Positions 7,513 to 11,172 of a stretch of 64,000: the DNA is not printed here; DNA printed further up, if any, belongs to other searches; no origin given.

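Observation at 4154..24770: Array of six paralogous secreted vWA-domain proteins sharing a Cys-bracketed vWA module, RGD motifs and NHL propellers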

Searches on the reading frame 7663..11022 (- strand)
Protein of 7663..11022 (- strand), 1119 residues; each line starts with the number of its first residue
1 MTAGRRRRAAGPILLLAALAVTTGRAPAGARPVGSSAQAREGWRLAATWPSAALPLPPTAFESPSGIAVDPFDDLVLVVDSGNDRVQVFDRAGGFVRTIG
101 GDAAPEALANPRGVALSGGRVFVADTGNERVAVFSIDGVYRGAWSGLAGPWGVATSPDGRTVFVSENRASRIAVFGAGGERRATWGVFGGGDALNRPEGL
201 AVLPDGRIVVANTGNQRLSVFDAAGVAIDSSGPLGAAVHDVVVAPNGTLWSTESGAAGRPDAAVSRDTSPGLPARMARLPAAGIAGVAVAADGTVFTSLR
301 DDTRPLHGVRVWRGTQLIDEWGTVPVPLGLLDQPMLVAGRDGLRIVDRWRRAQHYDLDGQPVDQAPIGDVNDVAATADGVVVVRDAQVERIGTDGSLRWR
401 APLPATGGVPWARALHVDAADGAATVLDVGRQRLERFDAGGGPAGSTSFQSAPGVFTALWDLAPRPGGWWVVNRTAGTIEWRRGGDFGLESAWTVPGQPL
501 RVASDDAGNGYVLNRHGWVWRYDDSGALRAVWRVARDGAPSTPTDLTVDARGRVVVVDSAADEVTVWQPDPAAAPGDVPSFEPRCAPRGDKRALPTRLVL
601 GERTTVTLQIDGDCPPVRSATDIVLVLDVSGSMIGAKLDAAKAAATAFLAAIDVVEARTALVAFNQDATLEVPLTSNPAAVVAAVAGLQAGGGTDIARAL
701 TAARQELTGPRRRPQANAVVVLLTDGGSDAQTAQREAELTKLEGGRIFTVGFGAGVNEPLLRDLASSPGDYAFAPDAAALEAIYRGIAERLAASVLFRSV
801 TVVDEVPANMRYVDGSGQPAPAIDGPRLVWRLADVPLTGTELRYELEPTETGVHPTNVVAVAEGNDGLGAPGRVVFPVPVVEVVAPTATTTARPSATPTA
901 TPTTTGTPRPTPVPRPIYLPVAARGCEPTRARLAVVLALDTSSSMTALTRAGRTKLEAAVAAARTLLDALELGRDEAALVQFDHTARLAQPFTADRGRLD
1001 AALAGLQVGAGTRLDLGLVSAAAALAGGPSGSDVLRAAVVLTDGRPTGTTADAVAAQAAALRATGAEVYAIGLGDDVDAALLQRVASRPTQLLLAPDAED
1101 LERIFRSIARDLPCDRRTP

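Call 6: search_protein_families(library=pfam, proteins=[window:7663-11022:-], max_evalue=0.01)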
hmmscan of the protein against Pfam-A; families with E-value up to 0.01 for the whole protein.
window:7663-11022:- (1119 aa): 11 families
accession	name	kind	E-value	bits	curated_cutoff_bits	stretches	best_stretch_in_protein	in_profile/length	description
PF00092.34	VWA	-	1e-43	150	23.8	2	622-783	1-171/174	von Willebrand factor type A domain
PF13519.12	VWA_2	-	1.1e-36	126.2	27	2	623-726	1-106/107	von Willebrand factor type A domain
PF01436.27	NHL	-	1.2e-25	88.6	20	3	194-221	1-28/28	NHL repeat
PF13768.12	VWA_3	-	1.9e-12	47.9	27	2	622-766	2-147/155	von Willebrand factor type A domain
PF08450.18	SGL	-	5.3e-11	43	26.3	1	147-229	133-218/246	SMP-30/Gluconolactonase/LRE-like region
PF05762.20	VWA_CoxE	-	2.7e-10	40.5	26.4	1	618-743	54-176/222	VWA domain containing CoxE-like protein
PF01882.25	DUF58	-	4e-05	23.3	23.4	0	623-725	38-142/216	Protein of unknown function DUF58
PF09967.15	DUF2201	-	0.0016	19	26.4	0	623-725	1-88/123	VWA-like domain (DUF2201)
PF25045.1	vWA_Ro60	-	0.0019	18.6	27.7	0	624-705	3-87/165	Ro60 vWA domain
PF10282.15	Lactonase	-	0.0036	17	21.7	0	68-177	149-273/344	Lactonase, 7-bladed beta-propeller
PF24684.1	Vgb_lyase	-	0.0093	15.2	50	0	148-256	13-117/290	Virginiamycin B lyase family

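Call 68: search_protein_families(library=padloc, proteins=[window:7663-11022:-], max_evalue=0.001)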
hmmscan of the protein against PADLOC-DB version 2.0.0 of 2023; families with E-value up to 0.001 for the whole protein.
window:7663-11022:- (1119 aa): 0 families
